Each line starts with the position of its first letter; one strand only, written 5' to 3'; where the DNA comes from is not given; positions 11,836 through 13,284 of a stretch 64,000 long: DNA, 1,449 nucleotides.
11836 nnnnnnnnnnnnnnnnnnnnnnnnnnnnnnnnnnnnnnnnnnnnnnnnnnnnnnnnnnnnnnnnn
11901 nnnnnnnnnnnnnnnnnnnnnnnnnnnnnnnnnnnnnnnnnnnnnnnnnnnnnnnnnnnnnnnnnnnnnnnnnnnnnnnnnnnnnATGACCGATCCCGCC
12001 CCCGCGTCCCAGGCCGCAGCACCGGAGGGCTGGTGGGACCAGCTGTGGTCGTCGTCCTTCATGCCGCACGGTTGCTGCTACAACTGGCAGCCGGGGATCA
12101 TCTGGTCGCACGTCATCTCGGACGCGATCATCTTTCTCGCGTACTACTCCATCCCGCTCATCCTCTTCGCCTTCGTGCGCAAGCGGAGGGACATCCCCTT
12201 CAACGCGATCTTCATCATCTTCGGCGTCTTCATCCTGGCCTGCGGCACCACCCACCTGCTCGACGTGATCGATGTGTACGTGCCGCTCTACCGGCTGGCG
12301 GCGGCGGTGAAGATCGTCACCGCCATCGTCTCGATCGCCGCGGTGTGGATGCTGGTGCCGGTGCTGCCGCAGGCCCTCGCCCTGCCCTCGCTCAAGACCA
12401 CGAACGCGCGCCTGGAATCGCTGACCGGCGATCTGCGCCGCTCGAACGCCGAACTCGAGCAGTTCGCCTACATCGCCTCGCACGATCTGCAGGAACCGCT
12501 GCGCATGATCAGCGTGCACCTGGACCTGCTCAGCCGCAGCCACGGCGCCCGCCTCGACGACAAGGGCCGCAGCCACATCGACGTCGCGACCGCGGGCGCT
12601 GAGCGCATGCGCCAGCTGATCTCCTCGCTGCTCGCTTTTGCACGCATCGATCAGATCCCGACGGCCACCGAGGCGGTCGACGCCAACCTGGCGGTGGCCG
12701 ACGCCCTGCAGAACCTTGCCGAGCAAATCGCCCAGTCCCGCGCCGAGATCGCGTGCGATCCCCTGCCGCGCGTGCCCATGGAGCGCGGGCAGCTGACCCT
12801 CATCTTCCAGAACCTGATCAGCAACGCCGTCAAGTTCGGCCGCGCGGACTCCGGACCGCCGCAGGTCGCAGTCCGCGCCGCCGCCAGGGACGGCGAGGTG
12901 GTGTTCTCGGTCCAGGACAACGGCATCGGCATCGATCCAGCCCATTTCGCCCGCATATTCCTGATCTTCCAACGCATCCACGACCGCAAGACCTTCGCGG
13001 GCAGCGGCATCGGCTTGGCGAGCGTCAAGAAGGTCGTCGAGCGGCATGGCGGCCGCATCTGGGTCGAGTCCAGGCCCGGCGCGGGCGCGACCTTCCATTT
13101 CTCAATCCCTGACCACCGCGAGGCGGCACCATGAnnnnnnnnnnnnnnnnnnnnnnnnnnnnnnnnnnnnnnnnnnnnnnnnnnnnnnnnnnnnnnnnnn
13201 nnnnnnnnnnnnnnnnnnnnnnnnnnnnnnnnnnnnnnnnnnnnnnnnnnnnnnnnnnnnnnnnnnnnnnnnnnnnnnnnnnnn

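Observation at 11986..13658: Bacterial histidine kinase with a bona fide ethylene-binding domain, followed by a receiver protein and preceded by an ArsR-type metalloregulator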

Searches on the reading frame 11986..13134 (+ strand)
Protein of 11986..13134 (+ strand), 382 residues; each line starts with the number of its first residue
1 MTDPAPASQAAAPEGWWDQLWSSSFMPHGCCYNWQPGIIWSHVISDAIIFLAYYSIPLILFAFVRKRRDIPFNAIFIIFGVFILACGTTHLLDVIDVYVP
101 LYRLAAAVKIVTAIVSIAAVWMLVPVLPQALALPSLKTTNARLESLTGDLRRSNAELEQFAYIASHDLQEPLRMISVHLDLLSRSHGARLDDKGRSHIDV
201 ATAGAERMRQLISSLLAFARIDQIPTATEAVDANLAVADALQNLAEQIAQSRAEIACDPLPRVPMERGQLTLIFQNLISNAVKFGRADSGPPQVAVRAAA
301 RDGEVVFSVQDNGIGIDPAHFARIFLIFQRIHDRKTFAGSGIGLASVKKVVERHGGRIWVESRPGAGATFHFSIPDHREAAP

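Call 3: search_protein_families(library=pfam, proteins=[window:11986-13134:+], max_evalue=0.01)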
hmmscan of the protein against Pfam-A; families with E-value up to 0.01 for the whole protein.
window:11986-13134:+ (382 aa): 5 families
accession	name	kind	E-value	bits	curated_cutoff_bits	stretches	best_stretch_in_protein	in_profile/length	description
PF25487.1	ETR1_N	-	3e-34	117.6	27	1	38-133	2-97/97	Ethylene receptor 1-like, N-terminal domain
PF02518.31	HATPase_c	-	4e-27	95.3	26.4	1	269-376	5-109/111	Histidine kinase-, DNA gyrase B-, and HSP90-like ATPase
PF00512.31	HisKA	-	3.5e-11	43.4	26.9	1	157-223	2-65/66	His Kinase A (phospho-acceptor) domain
PF13581.12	HATPase_c_2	-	0.00017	22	27.4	1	267-351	29-109/127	Histidine kinase-like ATPase domain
PF14501.12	HATPase_c_5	-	0.0035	17.7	22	1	266-362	2-90/102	GHKL domain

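Call 4: search_protein_families(library=ncbifam, proteins=[window:11986-13134:+], max_evalue=0.01)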
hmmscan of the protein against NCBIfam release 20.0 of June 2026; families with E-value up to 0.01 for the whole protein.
window:11986-13134:+ (382 aa): 84 families (the best 25 are shown)
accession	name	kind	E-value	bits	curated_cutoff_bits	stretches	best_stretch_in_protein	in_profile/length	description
NF047465.1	hybrid_HK_LvrA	exception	1.9e-40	138.6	1200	1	141-375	584-817/819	hybrid histidine kinase/response regulator LvrA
TIGR02966.1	phoR_proteo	equivalog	2.1e-37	128.9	334.2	1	159-373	116-332/333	phosphate regulon sensor histidine kinase PhoR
NF046044.1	PnpS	equivalog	6.1e-32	111.1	400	1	151-375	164-390/390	two-component system histidine kinase PnpS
NF033092.0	HK_WalK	equivalog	2.1e-30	105.9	725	1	152-375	367-593/594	cell wall metabolism sensor histidine kinase WalK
NF006800.0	PRK09303.1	equivalog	2.5e-28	99.1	342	1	158-378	152-379/383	histidine kinase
NF045595.1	HK_scytonemin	equivalog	1e-26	93.6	865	1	158-375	416-634/637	scytonemin biosynthesis sensor histidine kinase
NF041880.1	EPS_EpsF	equivalog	3.3e-26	91.8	900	1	150-375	267-492/492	response regulator EpsF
NF041735.1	hist_kin_RppB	equivalog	3.9e-26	91.8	400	1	151-375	210-438/438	two-component system sensor histidine kinase RppB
NF008468.0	PRK11360.1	equivalog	7.5e-26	90.6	646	1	165-378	404-610/616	two-component system sensor histidine kinase AtoS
NF047874.1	MASE3_PAS_HK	subfamily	1.6e-25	90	560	1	165-376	406-625/655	MASE3 domain-containing sensor histidine kinase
TIGR02956.1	TMAO_torS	equivalog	1e-24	86.8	676.5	1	160-375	467-681/967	TMAO reductase system sensor histidine kinase/response regulator TorS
NF008235.0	PRK11006.1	equivalog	6.7e-23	81.2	390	1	159-376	207-423/431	phosphate regulon sensor histidine kinase PhoR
NF008312.0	PRK11100.1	equivalog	9.8e-23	80.7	356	1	136-376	236-474/477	two-component system sensor histidine kinase CreC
TIGR01386.1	cztS_silS_copS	subfamily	1.8e-22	80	292.55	1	157-375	241-457/457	heavy metal sensor histidine kinase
NF033093.1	HK_VicK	exception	3.6e-22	78.6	680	1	156-380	208-439/448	cell wall metabolism sensor histidine kinase VicK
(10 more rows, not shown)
